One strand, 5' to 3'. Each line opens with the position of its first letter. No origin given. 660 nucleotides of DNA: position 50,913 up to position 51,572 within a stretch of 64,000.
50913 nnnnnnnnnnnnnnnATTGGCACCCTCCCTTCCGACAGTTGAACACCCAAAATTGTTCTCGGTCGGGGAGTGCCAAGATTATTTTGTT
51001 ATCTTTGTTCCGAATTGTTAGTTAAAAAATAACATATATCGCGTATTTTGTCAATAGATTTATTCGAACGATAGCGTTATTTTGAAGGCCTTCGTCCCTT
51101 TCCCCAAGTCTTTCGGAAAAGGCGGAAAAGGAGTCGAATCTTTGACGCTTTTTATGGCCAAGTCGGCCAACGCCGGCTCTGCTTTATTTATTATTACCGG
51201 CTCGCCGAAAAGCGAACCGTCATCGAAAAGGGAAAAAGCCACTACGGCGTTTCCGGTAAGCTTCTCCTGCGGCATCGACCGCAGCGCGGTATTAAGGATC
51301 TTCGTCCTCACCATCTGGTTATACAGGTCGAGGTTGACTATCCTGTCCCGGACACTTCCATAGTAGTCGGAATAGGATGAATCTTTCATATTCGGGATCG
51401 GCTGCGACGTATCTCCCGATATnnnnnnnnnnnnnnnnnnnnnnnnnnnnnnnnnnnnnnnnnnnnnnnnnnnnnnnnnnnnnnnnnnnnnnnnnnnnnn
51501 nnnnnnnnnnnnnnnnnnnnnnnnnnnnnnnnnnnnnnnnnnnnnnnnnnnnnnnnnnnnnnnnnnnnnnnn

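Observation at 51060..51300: Secretin with a C-terminal TonB-C-like domain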

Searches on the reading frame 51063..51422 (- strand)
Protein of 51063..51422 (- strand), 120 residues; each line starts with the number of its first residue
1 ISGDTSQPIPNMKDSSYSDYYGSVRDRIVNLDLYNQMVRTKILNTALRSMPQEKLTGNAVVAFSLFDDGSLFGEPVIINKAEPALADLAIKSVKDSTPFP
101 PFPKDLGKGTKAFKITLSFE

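Call 3: search_protein_families(library=pfam, proteins=[window:51063-51362:-], max_evalue=1)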
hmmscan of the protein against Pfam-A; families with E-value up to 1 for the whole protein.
window:51063-51362:- (100 aa): 2 families
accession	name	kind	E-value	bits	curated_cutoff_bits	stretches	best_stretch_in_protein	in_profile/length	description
PF03544.19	TonB_C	-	0.0016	19.2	24.6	1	33-99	12-77/79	Gram-negative bacterial TonB protein C-terminal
PF13103.11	TonB_2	-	0.0068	16.9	22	1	13-95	3-83/85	TonB C terminal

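Call 4: search_protein_families(library=ncbifam, proteins=[window:51063-51362:-], max_evalue=1)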
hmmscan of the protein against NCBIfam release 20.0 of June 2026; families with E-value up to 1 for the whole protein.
window:51063-51362:- (100 aa): 2 families
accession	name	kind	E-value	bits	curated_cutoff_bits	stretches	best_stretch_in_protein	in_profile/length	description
TIGR01352.1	tonB_Cterm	subfamily_domain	0.0086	16.4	27.1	1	32-100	9-74/76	TonB family protein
TIGR02794.1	tolA_full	equivalog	0.2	10.8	59.45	1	12-99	278-360/362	cell envelope integrity protein TolA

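Call 5: find_homologous_proteins(query=window:51063-51422:-, max_evalue=0.001)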
Query window:51063-51422:- (120 aa): 2 proteins with E <= 0.001 among 7 candidates.
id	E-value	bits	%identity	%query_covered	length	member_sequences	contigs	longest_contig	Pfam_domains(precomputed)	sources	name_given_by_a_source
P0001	2.6e-51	191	76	100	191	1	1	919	PF00263.27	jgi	jgi:Flp pilus assembly secretin CpaC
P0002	1.6e-46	175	69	100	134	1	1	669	PF03544.20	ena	-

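Call 13: search_solved_structures(query=A1, max_evalue=1, show_alignments=3)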
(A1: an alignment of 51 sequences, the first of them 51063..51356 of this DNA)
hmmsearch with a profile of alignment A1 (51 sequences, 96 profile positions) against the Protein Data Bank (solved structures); distinct sequences matched with E-value up to 1: 5.
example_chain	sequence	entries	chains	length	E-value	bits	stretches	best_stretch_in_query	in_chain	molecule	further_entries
5lw8_A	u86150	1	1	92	2.4e-07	33.9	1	24-81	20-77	Protein TonB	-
6sly_A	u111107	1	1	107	2.7e-07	33.7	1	24-81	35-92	Protein TonB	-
2m2k_A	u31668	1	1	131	0.04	17.2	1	27-81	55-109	HasB protein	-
6i97_D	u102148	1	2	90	0.55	13.5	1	28-49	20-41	Protein TonB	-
6fip_A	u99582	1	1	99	0.65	13.3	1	28-49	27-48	Protein TonB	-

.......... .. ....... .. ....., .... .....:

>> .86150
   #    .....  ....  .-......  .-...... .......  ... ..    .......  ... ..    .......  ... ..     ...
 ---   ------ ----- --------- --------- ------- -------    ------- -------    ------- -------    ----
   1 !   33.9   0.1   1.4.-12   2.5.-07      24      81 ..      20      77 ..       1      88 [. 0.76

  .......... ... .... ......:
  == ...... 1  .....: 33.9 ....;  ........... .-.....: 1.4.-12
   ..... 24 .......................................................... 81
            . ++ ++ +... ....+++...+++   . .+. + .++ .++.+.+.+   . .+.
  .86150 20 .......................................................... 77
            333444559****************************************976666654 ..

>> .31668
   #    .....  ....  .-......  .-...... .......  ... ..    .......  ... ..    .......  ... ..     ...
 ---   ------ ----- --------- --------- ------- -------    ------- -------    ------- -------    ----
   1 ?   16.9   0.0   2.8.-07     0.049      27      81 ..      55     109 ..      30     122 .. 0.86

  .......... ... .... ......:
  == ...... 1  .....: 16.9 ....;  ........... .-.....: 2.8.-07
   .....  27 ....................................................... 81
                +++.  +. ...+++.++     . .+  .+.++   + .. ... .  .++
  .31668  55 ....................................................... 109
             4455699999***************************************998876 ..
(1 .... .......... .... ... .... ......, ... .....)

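Call 14: search_protein_families(library=pfam, alignment_id=A1, max_evalue=0.01)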
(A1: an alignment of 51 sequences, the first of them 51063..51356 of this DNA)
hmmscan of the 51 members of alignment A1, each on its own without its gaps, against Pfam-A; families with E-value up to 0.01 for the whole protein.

A. member 1, window:51063-51356:- (98 aa): 2 families
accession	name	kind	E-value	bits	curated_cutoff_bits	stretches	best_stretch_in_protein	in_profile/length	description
PF03544.19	TonB_C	-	0.0016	19.3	24.6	1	31-97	12-77/79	Gram-negative bacterial TonB protein C-terminal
PF13103.11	TonB_2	-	0.0065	17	22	1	11-93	3-83/85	TonB C terminal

B. families by the number of members that match (of 51 scanned): 3 families
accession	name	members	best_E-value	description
PF03544.19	TonB_C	47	2.5e-09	Gram-negative bacterial TonB protein C-terminal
PF13103.11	TonB_2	45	1.5e-10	TonB C terminal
PF00828.25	Ribosomal_L27A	1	0.004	Ribosomal proteins 50S-L15, 50S-L18e, 60S-L27A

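Call 19: predict_structure(alignment_id=A1)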
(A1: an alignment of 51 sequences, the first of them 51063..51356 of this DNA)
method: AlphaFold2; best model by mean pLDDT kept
length: 98 residues; sequences in the alignment: 51
mean_pLDDT: 92.1   pTM: 0.81
mean pLDDT of the five models: 92.1, 91.9, 91.4, 91.2, 90.4
residues with pLDDT >= 90: 76; 70-90: 18; 50-70: 4; < 50: 0
segments of 3 or more residues with pLDDT < 50: none
pLDDT, mean of each block of 10 residues (from residue 1): 74 95 91 92 97 97 96 96 91 92
secondary structure, 60 per line:
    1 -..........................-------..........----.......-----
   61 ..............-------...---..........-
elements in order: H2-27 E35-44 E49-55 H61-74 E88-97

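Call 23: fold_search(model_id=the predicted structure, library=pdb)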
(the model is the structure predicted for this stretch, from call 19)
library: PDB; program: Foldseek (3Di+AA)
matches with E <= 10: 280; with E <= 0.001: 0
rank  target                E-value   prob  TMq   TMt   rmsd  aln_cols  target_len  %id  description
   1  6sly_MODEL_1_A        1.8e-03  1.00  0.58  0.54   3.1        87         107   20  NMR solution structure of Helicobacter pylori TonB-CTD (residues 179-285) (released 2020-03-25)
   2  3qdr_A                2.3e-03  1.00  0.60  0.62   3.4        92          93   14  Structural characterization of the interaction of colicin A, colicin N, and TolB with the TolAIII translocon (released 2012-01-25)
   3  2m2k_MODEL_1_A        3.1e-03  1.00  0.53  0.43   4.4        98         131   22  The structure of HasB CTD (released 2013-04-10)
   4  5lw8_MODEL_1_A        6.1e-03  1.00  0.63  0.66   2.8        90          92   19  NMR solution structure of Helicobacter pylori TonB-CTD (residues 194-285) (released 2016-10-19)
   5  2x9a_B                7.0e-03  1.00  0.58  0.63   4.2       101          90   14  crystal structure of g3p from phage IF1 in complex with its coreceptor, the C-terminal domain of TolA (released 2010-12-01)
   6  3qdp                  2.1e-02  0.99  0.57  0.62   3.8        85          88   16  Structural characterization of the interaction of colicin A, colicin N, and TolB with TolAIII translocon (released 2012-01-25)
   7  4g7x_B                2.6e-02  0.98  0.58  0.56   4.0       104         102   18  Crystal structure of a complex between the CTXphi pIII N-terminal domain and the Vibrio cholerae TolA C-terminal domai (released 2012-08-29)
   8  1lr0                  2.8e-02  0.96  0.58  0.48   4.4       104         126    9  Pseudomonas aeruginosa TolA Domain III, Seleno-methionine Derivative (released 2002-05-29)
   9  6fip_MODEL_1_A        4.2e-02  0.96  0.48  0.48   3.5        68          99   16  Solution NMR structure of Pseudomonas aeruginosa TonB CTD (released 2018-08-29)
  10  6s3w_MODEL_1_A        4.8e-02  0.94  0.54  0.44   4.4        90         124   12  Solution NMR Structure of TolAIII Bound to a Peptide Derived from the N-terminus of TolB (released 2020-03-25)
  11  1tol                  6.7e-02  0.99  0.68  0.45   3.3        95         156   15  FUSION OF N-TERMINAL DOMAIN OF THE MINOR COAT PROTEIN FROM GENE III IN PHAGE M13, AND C-TERMINAL DOMAIN OF E. COLI PROTE (released 1999-05-20)
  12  4qe0_A                7.2e-02  0.77  0.47  0.31   5.1        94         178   11  Crystal structure of a DUF5043 family protein (BACUNI_01052) from Bacteroides uniformis ATCC 8492 at 1.85 A resolution (released 2014-07-09)
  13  1s62_MODEL_1_A        7.2e-02  0.72  0.46  0.45   5.5        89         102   19  Solution structure of the Escherichia coli TolA C-terminal domain (released 2005-02-15)
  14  2gsk_B                7.7e-02  0.82  0.43  0.49   4.3        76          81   20  Structure of the BtuB:TonB Complex (released 2006-06-13)
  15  7zc8_B                8.3e-02  0.66  0.43  0.48   4.3        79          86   11  Crystal structure of the C-terminal domain of FusB, a TonB homologue (released 2022-08-17)
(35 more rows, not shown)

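Call 44: search_protein_representatives(alignment_id=A1)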
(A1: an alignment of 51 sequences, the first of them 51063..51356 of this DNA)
Query: 51 sequences, 96 profile positions. Proteins with E-value up to 0.001 (for the whole library): 11999; up to 1e-10: 1094; up to 1e-30: 5. The best 150 are listed.
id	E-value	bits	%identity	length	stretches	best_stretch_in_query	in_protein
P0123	8.6e-66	234.1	-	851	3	3-94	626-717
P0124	3.9e-43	161.5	-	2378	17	22-91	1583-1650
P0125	1.8e-36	140.2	-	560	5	7-76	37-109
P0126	2.4e-34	133.3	-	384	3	7-95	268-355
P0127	3.7e-32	126.3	-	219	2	17-94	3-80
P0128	2.3e-29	117.4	-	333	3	6-90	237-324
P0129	2.8e-28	113.9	-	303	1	5-96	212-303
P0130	5.1e-28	113.1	-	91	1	9-96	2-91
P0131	2.9e-27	110.6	-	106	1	6-96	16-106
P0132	1.2e-26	108.7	-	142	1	4-96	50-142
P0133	2.1e-26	107.9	-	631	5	34-85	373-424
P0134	4.7e-26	106.7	-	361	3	4-83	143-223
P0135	6.5e-26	106.3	-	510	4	9-94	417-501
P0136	1.3e-25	105.3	-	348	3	23-94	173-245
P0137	1.4e-25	105.3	-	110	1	6-96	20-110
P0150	7.4e-22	93.3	-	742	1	5-96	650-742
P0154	1.5e-21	92.3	-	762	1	7-96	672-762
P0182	3.5e-19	84.7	-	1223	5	6-82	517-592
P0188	6.7e-19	83.8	-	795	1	9-96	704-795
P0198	2.2e-18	82.2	-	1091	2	8-96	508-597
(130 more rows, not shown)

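Call 45: search_protein_families(library=pfam, proteins=[P0123, P0125, P0126, P0133, P0150, P0154, P0182, P0188, P0198, P0135], max_evalue=0.0001)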
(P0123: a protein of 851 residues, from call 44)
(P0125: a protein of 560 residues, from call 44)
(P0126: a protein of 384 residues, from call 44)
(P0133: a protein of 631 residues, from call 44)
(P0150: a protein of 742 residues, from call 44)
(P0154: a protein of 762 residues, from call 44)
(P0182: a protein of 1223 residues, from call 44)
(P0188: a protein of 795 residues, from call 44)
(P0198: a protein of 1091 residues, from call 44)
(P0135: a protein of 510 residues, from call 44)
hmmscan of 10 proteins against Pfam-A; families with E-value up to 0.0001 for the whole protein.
P0123 (851 aa): 5 families
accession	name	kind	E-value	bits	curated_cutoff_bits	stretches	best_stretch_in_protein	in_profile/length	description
PF00263.26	Secretin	-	7.2e-44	149.8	27.5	1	305-476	3-168/169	Bacterial type II and III secretion system protein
PF03958.22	Secretin_N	-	3e-26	91.9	28.2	2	123-182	1-67/69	Bacterial type II/III secretion system short domain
PF03544.19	TonB_C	-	1.3e-17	64.4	24.6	1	786-851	14-78/79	Gram-negative bacterial TonB protein C-terminal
PF13103.11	TonB_2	-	6.4e-17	61.9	22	1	765-836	1-73/85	TonB C terminal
PF21305.2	type_II_gspD_N0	-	6e-05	23.3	27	0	38-103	1-71/71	GspD-like, N0 domain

P0125 (560 aa): 3 families
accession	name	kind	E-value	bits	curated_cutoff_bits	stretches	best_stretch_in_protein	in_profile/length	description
PF03544.19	TonB_C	-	4e-85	280.8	24.6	5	397-470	5-79/79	Gram-negative bacterial TonB protein C-terminal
PF13103.11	TonB_2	-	1.7e-48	163.1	22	5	267-345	2-77/85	TonB C terminal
PF06519.16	TolA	-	6.8e-14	52.3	25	0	262-342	9-83/96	TolA C-terminal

P0126 (384 aa): 3 families
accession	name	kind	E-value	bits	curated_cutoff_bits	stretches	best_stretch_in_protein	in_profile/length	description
PF13103.11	TonB_2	-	5.5e-47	158.2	22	3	60-141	2-85/85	TonB C terminal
PF03544.19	TonB_C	-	1.5e-26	93.1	24.6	3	295-354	18-76/79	Gram-negative bacterial TonB protein C-terminal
PF06519.16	TolA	-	8.9e-12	45.5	25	0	168-241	6-77/96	TolA C-terminal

P0133 (631 aa): 3 families
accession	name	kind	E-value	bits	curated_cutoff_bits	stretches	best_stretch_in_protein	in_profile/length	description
PF13103.11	TonB_2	-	1.9e-55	185.3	22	5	539-614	3-78/85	TonB C terminal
PF03544.19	TonB_C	-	7.3e-42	142.1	24.6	3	373-423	17-66/79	Gram-negative bacterial TonB protein C-terminal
PF06519.16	TolA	-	6.3e-11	42.8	25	0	538-609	14-83/96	TolA C-terminal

P0150 (742 aa): 5 families
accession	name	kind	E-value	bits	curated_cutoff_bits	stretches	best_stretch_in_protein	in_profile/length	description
PF00263.26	Secretin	-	1.7e-50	171.4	27.5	1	386-557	1-168/169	Bacterial type II and III secretion system protein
PF03958.22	Secretin_N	-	8.3e-25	87.2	28.2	2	191-250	1-67/69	Bacterial type II/III secretion system short domain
PF07660.19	STN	-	2.3e-09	37.3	28.4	1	126-173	1-51/52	Secretin and TonB N terminus short domain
PF13103.11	TonB_2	-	1.8e-07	31.6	22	1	654-729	2-77/85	TonB C terminal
PF03544.19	TonB_C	-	3e-05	24.8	24.6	1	676-734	14-71/79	Gram-negative bacterial TonB protein C-terminal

P0154 (762 aa): 3 families
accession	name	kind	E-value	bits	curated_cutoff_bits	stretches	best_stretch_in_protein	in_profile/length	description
PF00263.26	Secretin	-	3.4e-50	170.4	27.5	1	415-582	2-168/169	Bacterial type II and III secretion system protein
PF03958.22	Secretin_N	-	1.7e-22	79.8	28.2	2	284-342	1-65/69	Bacterial type II/III secretion system short domain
PF07660.19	STN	-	1.6e-05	25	28.4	0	158-203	1-49/52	Secretin and TonB N terminus short domain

P0182 (1223 aa): 14 families
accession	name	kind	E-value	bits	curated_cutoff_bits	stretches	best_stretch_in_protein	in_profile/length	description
PF13103.11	TonB_2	-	9.1e-35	119.1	22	2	657-740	1-85/85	TonB C terminal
PF07719.23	TPR_2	-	1.2e-25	87.9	27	1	217-249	2-34/34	Tetratricopeptide repeat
PF03544.19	TonB_C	-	5.5e-24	84.9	24.6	1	682-743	17-78/79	Gram-negative bacterial TonB protein C-terminal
PF00515.34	TPR_1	-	5.9e-21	73.8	27.8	0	380-408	6-34/34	Tetratricopeptide repeat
PF13414.12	TPR_11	-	9.1e-13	48.1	26.8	0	230-260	8-38/42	TPR repeat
PF13181.12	TPR_8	-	1.2e-12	47.4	25.7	0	434-461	5-32/34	Tetratricopeptide repeat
PF13432.12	TPR_16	-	2.7e-10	40.9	32.7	0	348-408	3-64/65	Tetratricopeptide repeat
PF14559.12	TPR_19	-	7.9e-10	39.4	25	0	228-260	3-35/68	Tetratricopeptide repeat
PF13424.12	TPR_12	-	1.2e-08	35.5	30.1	0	343-405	4-75/77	Tetratricopeptide repeat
PF13428.12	TPR_14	-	5.6e-08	33.1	23.5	0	384-412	10-38/44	Tetratricopeptide repeat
PF06519.16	TolA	-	3.7e-07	30.7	25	0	814-862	32-81/96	TolA C-terminal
PF23914.1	TPR_CcmH_CycH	-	7.2e-06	26.4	42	0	381-412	56-87/158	Cytochrome c-type biogenesis protein H TPR domain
PF13176.12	TPR_7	-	5.3e-05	23.4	27.9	0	229-248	12-31/36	Tetratricopeptide repeat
PF13174.12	TPR_6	-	6.9e-05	23.7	26.3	0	436-461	6-31/33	Tetratricopeptide repeat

P0188 (795 aa): 3 families
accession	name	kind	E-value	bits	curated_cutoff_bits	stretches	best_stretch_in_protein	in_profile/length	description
PF00263.26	Secretin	-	1.2e-44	152.3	27.5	1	408-588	1-168/169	Bacterial type II and III secretion system protein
PF03958.22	Secretin_N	-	1.2e-22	80.3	28.2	2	215-274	1-67/69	Bacterial type II/III secretion system short domain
PF07660.19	STN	-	2.7e-05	24.3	28.4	0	151-195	2-49/52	Secretin and TonB N terminus short domain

P0198 (1091 aa): 4 families
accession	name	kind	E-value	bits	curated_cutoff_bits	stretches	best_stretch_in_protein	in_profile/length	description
PF00263.26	Secretin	-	5.8e-42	143.6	27.5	1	273-429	2-168/169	Bacterial type II and III secretion system protein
PF03544.19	TonB_C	-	1.6e-22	80.2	24.6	2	533-597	15-78/79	Gram-negative bacterial TonB protein C-terminal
PF13629.12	T2SS-T3SS_pil_N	-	3.4e-19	68.7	23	1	65-130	3-71/72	Pilus formation protein N terminal region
PF13103.11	TonB_2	-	4.4e-17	62.4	22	2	510-588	3-79/85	TonB C terminal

P0135 (510 aa): 3 families
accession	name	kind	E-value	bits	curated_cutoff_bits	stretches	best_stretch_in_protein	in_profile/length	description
PF13103.11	TonB_2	-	1.2e-60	202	22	4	64-147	2-85/85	TonB C terminal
PF03544.19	TonB_C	-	6.3e-35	119.9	24.6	3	88-147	17-77/79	Gram-negative bacterial TonB protein C-terminal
PF06519.16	TolA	-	4.9e-12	46.3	25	0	180-242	11-71/96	TolA C-terminal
